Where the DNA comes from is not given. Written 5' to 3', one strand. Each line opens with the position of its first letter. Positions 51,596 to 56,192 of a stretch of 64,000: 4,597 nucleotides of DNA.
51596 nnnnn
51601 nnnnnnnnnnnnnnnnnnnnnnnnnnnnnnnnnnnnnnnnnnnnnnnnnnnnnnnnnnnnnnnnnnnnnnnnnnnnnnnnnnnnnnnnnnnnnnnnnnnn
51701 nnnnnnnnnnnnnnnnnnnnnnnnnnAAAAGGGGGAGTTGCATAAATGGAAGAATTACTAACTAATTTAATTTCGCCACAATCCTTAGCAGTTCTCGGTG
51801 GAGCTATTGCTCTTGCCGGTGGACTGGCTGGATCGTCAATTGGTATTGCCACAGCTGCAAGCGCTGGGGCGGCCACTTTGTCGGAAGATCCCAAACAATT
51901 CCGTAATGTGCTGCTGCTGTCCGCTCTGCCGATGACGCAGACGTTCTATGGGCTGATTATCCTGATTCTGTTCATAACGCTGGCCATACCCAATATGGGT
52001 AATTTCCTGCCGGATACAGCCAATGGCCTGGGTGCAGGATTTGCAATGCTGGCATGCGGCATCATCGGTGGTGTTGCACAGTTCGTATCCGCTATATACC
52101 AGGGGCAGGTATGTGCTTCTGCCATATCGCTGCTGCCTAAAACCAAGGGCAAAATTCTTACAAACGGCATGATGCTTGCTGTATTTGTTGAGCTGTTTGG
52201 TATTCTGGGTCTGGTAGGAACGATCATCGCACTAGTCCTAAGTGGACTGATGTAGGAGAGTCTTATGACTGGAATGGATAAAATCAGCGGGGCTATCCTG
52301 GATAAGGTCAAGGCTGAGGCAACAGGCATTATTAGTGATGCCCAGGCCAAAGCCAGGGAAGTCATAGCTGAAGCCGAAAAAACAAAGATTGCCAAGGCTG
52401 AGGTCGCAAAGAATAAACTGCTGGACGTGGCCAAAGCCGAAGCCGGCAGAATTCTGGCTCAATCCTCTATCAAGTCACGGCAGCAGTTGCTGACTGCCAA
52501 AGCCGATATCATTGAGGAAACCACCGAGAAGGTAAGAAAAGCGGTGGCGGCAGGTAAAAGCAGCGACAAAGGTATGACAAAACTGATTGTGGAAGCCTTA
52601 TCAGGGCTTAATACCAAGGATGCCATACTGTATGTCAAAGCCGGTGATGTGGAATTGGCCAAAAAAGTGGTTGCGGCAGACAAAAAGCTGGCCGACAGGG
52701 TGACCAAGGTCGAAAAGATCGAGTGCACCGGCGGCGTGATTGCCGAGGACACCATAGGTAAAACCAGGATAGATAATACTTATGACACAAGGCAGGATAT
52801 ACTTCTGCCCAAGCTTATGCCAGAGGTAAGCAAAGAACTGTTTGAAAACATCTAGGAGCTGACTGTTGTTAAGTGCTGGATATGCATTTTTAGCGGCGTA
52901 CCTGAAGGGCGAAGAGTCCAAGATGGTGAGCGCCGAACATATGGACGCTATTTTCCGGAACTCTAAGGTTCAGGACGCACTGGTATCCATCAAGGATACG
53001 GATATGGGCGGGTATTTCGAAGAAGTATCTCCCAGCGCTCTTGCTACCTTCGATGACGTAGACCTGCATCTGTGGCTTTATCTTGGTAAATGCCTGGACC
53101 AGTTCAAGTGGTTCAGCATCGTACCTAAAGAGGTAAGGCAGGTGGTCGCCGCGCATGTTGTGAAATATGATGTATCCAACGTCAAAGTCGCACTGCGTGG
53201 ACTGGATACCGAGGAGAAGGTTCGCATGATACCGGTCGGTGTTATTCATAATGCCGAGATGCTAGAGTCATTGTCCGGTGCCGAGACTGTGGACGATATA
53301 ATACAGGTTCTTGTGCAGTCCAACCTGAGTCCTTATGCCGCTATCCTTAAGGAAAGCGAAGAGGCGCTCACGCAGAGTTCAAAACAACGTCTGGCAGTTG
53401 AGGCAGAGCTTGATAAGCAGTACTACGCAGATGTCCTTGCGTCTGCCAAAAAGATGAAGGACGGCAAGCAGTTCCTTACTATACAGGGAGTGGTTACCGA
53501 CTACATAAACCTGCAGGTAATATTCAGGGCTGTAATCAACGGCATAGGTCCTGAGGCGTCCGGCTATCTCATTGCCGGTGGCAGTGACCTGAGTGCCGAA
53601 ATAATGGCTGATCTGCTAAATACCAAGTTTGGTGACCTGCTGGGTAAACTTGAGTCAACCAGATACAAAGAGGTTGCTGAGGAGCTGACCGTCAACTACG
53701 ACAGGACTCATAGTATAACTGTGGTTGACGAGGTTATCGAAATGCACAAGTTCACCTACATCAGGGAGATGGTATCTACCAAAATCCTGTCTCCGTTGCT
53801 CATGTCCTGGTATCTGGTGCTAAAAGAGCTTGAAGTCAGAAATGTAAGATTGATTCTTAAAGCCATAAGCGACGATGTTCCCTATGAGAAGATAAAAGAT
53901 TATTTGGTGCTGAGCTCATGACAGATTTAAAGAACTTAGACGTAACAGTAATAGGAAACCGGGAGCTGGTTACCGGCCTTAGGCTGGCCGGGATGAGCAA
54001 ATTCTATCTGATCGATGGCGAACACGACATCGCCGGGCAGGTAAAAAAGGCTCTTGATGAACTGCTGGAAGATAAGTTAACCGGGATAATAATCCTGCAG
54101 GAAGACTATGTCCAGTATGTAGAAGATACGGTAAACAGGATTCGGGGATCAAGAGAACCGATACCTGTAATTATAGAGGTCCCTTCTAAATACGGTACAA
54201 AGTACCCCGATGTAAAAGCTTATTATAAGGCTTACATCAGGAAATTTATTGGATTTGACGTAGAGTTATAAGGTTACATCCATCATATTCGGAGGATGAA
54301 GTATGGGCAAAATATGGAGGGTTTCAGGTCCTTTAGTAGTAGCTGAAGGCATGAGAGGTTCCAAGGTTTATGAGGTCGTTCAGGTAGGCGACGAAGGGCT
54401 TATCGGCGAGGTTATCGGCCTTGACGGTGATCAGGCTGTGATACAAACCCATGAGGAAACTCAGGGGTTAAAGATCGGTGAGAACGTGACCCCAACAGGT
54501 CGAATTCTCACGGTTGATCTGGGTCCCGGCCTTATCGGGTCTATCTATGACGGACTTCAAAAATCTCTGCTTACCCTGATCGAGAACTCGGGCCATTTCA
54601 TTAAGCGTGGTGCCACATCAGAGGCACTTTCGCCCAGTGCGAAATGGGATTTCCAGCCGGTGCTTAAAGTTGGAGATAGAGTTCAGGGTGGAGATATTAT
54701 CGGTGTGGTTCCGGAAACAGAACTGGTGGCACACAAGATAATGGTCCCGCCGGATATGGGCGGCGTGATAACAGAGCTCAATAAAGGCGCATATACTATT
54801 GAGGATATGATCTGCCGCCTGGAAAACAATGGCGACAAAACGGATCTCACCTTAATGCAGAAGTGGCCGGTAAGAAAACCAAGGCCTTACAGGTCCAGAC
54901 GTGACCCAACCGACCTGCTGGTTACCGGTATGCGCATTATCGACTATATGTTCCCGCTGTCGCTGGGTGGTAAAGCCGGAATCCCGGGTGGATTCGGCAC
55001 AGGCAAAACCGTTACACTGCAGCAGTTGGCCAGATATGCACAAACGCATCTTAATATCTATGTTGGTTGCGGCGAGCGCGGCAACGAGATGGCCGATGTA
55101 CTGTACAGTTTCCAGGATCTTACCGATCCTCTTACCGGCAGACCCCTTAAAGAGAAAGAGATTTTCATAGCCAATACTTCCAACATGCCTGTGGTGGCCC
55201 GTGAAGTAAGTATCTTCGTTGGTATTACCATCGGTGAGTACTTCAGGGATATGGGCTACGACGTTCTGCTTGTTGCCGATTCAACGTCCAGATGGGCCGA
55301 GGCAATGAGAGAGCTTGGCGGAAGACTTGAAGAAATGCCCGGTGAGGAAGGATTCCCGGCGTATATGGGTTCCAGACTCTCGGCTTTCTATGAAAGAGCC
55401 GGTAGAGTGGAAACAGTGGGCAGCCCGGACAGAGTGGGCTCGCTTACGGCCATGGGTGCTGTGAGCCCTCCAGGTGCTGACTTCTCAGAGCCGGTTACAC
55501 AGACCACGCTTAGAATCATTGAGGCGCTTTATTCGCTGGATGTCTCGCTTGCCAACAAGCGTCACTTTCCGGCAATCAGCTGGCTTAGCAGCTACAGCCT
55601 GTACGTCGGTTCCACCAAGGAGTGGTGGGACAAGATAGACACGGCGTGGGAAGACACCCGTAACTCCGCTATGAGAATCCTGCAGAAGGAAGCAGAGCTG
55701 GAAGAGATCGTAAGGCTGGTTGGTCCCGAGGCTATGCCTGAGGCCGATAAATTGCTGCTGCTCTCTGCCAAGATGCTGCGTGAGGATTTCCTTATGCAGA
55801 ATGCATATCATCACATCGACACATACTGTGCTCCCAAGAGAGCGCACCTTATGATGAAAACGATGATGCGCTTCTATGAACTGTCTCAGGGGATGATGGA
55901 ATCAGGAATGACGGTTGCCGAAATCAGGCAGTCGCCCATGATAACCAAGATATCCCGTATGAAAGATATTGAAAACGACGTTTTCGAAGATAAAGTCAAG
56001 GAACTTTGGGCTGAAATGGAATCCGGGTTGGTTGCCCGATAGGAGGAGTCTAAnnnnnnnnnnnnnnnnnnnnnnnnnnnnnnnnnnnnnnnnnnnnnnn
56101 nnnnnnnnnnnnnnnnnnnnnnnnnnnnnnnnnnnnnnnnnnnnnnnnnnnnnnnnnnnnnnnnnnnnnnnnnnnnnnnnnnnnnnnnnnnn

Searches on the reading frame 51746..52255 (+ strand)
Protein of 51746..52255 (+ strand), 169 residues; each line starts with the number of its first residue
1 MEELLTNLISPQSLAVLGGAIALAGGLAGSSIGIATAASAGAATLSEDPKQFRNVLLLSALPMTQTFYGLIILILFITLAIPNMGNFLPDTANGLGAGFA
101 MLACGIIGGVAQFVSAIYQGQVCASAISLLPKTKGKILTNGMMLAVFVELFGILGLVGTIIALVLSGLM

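Call 57: search_protein_families(library=pfam, proteins=[window:51746-52255:+], max_evalue=0.00001)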
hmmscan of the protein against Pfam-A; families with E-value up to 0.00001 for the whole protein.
window:51746-52255:+ (169 aa): 1 family
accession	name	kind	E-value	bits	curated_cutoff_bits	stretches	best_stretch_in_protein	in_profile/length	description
PF00137.26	ATP-synt_C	-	3.2e-19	69.4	24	2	17-75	1-59/60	ATP synthase subunit C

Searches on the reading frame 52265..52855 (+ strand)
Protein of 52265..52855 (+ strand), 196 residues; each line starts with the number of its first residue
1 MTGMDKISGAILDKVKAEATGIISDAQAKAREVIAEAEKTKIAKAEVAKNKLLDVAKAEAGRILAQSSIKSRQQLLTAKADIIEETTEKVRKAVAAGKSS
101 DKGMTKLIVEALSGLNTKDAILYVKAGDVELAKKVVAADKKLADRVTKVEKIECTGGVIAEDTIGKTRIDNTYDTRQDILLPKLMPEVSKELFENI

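Call 57: search_protein_families(library=pfam, proteins=[window:52265-52855:+], max_evalue=0.00001)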
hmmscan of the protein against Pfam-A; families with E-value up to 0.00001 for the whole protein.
window:52265-52855:+ (196 aa): 1 family
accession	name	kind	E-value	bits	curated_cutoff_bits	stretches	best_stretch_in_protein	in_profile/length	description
PF01991.23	vATP-synt_E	-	5.6e-21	75.3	24.2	1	11-193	2-199/199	ATP synthase (E/31 kDa) subunit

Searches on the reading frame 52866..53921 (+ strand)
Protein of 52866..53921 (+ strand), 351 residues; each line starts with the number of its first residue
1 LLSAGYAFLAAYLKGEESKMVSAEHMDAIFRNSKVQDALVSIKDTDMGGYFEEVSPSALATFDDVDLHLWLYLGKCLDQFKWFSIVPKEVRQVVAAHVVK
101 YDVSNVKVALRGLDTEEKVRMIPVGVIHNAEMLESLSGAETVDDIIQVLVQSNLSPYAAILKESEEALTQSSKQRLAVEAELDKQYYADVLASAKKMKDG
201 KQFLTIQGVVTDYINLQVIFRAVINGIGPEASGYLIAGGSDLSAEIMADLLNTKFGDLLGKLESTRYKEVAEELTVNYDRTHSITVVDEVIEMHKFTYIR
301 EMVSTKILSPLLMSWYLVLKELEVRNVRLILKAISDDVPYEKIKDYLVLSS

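Call 57: search_protein_families(library=pfam, proteins=[window:52866-53921:+], max_evalue=0.00001)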
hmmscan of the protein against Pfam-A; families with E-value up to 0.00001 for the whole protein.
window:52866-53921:+ (351 aa): 1 family
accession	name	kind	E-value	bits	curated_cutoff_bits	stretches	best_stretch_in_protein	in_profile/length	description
PF01992.21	vATP-synt_AC39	-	2.5e-41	142.6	29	1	11-346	3-339/339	ATP synthase (C/AC39) subunit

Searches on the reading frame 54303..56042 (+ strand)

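Call 57: search_protein_families(library=pfam, proteins=[window:54303-56042:+], max_evalue=0.00001)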
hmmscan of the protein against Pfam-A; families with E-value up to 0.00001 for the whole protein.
window:54303-56042:+ (579 aa): 4 families
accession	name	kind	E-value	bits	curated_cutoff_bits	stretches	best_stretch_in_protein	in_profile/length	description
PF00006.31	ATP-synt_ab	-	3.6e-69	233.1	29.5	1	209-432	1-213/213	ATP synthase alpha/beta family, nucleotide-binding domain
PF16886.11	ATP-synt_ab_Xtn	-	1.3e-31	108.6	25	1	107-191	2-88/88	ATPsynthase alpha/beta subunit barrel-sandwich domain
PF22919.1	ATP-synt_VA_C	-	3.1e-22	79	24.7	1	441-535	4-95/101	C-terminal domain of V and A type ATP synthase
PF02874.29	ATP-synt_ab_N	-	1.1e-12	48.6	20.9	1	5-66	2-69/69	ATP synthase alpha/beta family, beta-barrel domain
